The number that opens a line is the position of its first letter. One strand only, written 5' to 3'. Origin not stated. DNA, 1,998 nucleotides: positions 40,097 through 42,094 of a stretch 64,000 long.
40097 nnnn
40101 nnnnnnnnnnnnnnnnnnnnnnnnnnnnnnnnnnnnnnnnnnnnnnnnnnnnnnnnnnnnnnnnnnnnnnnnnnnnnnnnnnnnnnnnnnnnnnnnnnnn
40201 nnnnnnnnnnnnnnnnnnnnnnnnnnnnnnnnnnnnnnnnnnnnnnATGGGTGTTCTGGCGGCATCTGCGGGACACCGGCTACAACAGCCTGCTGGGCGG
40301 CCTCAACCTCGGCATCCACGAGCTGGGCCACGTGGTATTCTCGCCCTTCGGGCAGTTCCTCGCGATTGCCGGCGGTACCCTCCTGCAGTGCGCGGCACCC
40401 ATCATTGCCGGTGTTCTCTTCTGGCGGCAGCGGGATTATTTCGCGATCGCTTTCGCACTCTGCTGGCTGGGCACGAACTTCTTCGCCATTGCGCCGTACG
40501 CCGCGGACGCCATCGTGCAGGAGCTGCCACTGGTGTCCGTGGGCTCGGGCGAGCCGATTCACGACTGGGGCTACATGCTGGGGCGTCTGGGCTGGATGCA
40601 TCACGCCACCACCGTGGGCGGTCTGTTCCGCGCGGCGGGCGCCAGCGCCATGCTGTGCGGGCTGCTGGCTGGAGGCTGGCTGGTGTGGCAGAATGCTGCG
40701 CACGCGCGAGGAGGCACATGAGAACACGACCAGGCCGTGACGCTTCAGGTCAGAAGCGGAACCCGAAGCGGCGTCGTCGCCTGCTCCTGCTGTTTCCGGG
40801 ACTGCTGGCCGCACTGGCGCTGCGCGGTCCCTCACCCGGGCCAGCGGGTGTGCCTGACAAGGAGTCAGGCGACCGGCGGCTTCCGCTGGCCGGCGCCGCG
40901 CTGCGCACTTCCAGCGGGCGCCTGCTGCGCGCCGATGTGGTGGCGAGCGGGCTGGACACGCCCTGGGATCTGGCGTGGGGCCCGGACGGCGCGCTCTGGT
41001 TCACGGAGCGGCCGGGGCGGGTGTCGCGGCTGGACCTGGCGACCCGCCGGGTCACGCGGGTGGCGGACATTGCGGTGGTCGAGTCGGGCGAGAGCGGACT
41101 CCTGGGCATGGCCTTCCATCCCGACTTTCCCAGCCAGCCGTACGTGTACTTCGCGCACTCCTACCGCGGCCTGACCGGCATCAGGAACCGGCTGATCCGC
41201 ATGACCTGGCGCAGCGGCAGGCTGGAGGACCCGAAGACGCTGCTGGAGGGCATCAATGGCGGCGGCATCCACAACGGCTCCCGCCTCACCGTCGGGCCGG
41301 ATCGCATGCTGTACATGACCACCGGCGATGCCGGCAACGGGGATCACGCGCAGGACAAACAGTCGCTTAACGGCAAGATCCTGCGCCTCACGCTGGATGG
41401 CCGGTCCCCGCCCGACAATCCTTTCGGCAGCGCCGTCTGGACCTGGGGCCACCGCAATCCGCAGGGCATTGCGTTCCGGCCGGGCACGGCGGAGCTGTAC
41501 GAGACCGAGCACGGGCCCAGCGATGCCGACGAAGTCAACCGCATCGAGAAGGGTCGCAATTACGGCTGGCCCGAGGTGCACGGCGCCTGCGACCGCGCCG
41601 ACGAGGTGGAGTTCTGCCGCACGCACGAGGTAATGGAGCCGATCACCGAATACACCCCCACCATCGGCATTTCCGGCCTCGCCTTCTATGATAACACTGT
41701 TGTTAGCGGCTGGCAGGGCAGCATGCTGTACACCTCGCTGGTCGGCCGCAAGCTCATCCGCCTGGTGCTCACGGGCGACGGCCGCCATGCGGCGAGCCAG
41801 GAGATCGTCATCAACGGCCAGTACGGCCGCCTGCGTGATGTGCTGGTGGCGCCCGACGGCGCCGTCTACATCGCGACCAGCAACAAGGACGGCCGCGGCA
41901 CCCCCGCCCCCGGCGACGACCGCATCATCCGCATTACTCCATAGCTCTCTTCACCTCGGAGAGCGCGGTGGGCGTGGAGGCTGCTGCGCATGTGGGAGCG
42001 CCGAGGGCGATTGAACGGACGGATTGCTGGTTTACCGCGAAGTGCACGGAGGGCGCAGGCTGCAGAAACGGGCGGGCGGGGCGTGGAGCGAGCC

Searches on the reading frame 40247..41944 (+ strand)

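Call 65: search_protein_families(library=pfam, proteins=[window:40247-41944:+], max_evalue=0.01)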
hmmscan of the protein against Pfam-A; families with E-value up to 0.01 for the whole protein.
window:40247-41944:+ (565 aa): 3 families
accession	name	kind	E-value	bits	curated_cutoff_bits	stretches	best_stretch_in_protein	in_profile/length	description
PF07995.17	GSDH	-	3.1e-88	296.7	25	1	236-550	1-329/332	Glucose / Sorbosone dehydrogenase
PF24684.1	Vgb_lyase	-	0.0055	16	50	0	238-263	98-124/290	Virginiamycin B lyase family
PF23500.1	DUF7133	-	0.0064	16.3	27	0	327-410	117-202/385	Domain of unknown function (DUF7133)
